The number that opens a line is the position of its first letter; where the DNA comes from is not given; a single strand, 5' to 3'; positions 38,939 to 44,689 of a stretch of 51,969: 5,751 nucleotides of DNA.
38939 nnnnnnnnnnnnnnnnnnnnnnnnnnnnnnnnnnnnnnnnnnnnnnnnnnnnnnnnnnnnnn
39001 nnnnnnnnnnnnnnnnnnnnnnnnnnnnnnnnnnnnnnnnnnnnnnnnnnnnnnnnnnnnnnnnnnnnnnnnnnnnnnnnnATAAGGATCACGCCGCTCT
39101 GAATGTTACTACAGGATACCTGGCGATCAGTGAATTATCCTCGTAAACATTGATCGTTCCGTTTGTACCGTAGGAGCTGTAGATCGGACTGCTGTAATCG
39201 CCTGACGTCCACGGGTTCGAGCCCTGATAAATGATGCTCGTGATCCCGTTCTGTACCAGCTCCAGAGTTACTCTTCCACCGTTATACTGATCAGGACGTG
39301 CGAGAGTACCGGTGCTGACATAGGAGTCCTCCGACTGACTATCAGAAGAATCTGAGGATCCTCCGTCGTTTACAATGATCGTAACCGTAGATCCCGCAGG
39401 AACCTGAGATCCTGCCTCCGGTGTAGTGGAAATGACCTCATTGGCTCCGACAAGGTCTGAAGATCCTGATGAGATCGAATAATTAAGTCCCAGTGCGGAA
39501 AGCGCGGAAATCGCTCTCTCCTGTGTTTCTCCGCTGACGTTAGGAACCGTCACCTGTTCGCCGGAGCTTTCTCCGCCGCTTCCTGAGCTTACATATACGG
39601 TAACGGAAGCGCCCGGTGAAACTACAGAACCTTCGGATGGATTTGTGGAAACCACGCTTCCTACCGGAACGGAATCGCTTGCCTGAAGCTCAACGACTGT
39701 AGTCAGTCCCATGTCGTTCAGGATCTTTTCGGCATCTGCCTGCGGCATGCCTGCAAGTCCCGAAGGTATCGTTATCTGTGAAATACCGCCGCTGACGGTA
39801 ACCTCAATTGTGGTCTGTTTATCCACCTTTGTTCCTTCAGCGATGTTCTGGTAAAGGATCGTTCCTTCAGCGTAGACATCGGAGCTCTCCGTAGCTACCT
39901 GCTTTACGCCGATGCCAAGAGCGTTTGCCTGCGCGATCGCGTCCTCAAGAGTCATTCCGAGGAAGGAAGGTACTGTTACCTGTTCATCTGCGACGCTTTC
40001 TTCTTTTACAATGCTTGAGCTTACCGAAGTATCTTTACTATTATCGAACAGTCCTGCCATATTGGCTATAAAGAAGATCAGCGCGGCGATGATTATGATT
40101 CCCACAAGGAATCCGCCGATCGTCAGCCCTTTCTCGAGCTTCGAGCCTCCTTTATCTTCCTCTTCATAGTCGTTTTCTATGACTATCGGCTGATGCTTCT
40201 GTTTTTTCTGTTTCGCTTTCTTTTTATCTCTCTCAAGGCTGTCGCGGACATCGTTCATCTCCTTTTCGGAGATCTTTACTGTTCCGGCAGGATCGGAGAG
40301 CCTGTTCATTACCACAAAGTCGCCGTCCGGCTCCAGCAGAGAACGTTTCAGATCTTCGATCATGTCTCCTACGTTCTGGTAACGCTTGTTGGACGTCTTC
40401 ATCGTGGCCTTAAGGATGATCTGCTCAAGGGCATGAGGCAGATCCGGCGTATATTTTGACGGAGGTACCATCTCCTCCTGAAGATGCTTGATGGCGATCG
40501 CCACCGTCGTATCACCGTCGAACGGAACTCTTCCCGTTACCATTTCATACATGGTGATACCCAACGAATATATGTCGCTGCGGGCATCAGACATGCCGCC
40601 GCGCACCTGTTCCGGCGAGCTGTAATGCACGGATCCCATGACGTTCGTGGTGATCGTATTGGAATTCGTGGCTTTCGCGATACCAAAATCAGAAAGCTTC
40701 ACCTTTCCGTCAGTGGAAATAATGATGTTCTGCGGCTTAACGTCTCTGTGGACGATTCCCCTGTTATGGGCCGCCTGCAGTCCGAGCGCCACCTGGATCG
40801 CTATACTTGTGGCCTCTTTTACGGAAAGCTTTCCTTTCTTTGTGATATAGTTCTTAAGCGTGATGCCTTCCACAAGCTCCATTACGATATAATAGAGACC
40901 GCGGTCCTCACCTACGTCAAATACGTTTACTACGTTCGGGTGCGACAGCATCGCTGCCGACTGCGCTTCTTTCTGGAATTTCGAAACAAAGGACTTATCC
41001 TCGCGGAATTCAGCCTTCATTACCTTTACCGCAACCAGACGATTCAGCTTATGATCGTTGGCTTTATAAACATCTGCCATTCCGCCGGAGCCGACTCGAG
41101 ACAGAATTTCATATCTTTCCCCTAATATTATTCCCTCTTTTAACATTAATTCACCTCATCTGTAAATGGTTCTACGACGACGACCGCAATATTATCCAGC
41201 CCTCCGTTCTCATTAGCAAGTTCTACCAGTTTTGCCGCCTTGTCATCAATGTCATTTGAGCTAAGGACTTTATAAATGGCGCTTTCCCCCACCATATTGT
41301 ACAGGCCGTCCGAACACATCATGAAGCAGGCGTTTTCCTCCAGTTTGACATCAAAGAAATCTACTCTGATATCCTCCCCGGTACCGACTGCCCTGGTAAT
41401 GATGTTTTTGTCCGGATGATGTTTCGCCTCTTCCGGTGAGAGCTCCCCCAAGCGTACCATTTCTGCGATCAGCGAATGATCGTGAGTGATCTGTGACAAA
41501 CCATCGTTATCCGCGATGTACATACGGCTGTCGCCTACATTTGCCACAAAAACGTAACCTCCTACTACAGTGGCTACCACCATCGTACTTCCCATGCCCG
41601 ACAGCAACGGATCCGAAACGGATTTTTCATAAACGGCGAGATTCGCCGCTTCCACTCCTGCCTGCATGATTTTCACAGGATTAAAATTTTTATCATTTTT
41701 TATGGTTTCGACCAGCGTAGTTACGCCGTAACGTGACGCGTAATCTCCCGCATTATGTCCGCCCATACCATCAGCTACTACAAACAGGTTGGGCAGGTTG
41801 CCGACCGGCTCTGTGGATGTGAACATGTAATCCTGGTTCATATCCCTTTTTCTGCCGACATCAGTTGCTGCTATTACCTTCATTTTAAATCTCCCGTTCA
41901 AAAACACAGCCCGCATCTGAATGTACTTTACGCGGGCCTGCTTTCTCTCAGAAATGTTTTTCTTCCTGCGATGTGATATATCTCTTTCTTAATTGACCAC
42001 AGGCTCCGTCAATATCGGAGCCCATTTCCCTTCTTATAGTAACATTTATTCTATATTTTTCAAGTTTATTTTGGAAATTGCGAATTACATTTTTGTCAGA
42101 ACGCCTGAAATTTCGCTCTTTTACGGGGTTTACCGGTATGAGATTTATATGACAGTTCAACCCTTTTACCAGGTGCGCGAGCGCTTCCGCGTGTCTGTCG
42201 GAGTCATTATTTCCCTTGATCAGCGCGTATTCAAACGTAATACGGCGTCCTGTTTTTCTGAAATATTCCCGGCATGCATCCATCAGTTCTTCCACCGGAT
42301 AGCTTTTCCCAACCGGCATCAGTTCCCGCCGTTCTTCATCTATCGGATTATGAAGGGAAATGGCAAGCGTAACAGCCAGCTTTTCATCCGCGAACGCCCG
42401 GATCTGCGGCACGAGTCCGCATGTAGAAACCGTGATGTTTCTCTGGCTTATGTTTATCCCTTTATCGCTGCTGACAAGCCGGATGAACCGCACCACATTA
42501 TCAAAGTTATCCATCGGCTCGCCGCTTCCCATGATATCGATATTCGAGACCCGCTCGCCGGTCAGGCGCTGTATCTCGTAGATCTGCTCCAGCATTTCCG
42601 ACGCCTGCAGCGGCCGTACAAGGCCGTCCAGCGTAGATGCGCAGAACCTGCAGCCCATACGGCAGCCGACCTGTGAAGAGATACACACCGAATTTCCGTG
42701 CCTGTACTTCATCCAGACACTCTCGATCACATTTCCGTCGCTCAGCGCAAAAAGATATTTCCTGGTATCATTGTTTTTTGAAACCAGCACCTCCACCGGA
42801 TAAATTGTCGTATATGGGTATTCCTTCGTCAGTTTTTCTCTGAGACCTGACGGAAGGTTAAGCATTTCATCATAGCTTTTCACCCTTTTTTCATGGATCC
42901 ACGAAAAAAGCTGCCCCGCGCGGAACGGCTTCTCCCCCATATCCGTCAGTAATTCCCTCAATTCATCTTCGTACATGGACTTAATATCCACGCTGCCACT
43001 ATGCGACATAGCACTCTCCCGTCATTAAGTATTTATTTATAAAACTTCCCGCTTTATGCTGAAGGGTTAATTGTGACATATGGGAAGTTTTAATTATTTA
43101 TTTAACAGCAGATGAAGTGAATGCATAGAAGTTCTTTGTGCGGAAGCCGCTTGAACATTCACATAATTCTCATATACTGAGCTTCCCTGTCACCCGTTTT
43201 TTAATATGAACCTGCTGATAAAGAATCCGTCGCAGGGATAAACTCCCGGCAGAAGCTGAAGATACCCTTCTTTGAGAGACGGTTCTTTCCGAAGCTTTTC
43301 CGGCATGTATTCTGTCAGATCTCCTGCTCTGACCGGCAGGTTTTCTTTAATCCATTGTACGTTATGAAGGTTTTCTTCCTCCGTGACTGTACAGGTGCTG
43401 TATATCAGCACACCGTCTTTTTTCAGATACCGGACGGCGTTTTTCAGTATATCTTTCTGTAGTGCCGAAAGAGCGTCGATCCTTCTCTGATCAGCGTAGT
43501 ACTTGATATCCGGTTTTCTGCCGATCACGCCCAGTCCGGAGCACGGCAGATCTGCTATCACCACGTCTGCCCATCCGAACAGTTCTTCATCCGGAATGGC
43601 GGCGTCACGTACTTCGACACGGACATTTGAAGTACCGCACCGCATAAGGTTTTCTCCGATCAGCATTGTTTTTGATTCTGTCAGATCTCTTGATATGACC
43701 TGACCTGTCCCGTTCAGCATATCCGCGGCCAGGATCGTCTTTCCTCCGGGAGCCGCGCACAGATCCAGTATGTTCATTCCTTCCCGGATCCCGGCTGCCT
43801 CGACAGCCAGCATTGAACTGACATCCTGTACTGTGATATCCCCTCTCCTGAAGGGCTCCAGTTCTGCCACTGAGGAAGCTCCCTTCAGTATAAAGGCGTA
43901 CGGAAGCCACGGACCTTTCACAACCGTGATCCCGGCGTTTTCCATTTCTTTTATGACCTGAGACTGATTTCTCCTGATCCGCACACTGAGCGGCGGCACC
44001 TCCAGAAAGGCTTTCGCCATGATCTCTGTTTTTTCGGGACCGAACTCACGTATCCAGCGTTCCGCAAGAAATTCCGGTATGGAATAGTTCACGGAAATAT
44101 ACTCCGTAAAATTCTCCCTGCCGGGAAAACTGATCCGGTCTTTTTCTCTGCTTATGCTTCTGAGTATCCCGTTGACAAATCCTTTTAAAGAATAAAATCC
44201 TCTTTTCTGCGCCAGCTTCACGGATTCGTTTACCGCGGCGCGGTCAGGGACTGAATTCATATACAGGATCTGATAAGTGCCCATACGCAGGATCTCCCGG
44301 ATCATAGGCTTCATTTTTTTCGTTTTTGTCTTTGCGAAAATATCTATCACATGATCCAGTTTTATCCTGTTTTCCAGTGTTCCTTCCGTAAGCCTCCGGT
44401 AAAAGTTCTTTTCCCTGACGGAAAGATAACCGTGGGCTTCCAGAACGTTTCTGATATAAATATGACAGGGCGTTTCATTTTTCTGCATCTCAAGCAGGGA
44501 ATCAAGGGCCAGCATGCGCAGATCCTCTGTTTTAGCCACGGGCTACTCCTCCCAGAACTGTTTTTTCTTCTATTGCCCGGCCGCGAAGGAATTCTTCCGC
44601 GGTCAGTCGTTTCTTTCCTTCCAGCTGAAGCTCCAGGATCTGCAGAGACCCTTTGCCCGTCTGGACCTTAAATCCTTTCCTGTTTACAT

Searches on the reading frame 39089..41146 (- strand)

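Call 22: search_protein_families(library=pfam, proteins=[window:39089-41146:-], max_evalue=0.0001)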
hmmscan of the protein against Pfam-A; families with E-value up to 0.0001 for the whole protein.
window:39089-41146:- (685 aa): 5 families
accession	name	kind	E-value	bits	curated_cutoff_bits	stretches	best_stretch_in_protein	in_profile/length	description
PF00069.31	Pkinase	-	5e-58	197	31.7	1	12-255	1-251/263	Protein kinase domain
PF03793.24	PASTA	-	5.9e-46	154.7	23.2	3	390-452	1-63/64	PASTA domain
PF07714.23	PK_Tyr_Ser-Thr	-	2.8e-41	142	23.1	1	14-256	3-249/258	Protein tyrosine and serine/threonine kinase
PF03109.22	ABC1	-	5.1e-09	36.1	22.9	1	54-165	117-222/244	ABC1 atypical kinase-like domain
PF14531.12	Kinase-like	-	8e-05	22.5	25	0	105-217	140-259/289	Kinase-like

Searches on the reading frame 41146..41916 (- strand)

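Call 22: search_protein_families(library=pfam, proteins=[window:41146-41916:-], max_evalue=0.0001)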
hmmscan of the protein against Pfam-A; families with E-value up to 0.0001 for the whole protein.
window:41146-41916:- (256 aa): 2 families
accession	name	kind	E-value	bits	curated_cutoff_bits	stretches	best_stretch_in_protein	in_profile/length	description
PF00481.26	PP2C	-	1.7e-12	48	20.3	1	43-156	35-151/255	Protein phosphatase 2C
PF13672.11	PP2C_2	-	2.4e-12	47.3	24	1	23-210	8-179/209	Protein phosphatase 2C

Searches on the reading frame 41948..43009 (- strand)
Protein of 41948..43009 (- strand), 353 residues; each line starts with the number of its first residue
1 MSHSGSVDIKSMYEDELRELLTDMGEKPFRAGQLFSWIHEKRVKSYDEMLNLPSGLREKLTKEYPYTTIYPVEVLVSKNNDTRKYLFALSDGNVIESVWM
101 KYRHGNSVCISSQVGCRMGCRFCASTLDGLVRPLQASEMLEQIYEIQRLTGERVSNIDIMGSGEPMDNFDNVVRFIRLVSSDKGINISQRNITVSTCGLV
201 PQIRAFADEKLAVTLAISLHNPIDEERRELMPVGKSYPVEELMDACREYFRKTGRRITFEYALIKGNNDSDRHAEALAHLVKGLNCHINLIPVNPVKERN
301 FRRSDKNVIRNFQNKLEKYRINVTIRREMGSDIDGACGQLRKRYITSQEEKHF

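Call 22: search_protein_families(library=pfam, proteins=[window:41948-43009:-], max_evalue=0.0001)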
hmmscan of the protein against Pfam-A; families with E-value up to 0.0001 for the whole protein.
window:41948-43009:- (353 aa): 2 families
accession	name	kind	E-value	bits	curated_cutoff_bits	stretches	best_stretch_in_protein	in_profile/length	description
PF21016.3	RlmN_N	-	1.3e-16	60.5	24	1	8-62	2-56/60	Ribosomal RNA large subunit methyltransferase N-terminal domain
PF04055.27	Radical_SAM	-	1.3e-15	58.4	29.5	1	111-273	2-160/166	Radical SAM superfamily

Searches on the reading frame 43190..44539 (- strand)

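Call 22: search_protein_families(library=pfam, proteins=[window:43190-44539:-], max_evalue=0.0001)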
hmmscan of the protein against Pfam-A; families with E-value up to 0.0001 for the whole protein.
window:43190-44539:- (449 aa): 5 families
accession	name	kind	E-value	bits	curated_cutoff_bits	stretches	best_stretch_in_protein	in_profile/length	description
PF01189.24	Methyltr_RsmB-F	-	1.1e-40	139.9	27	1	252-444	7-198/199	16S rRNA methyltransferase RsmB/F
PF01029.23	NusB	-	4.4e-29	102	23.1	1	8-131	4-133/133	NusB family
PF13847.12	Methyltransf_31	-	3.2e-09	37.1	27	1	252-395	2-123/145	Methyltransferase domain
PF22458.1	RsmF-B_ferredox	-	3.9e-08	33.8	27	1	155-224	2-73/74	Methyltr_RsmF/B-like, ferredoxin-like domain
PF01728.25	FtsJ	-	5.6e-07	30.1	24.1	1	247-389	14-146/181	FtsJ-like methyltransferase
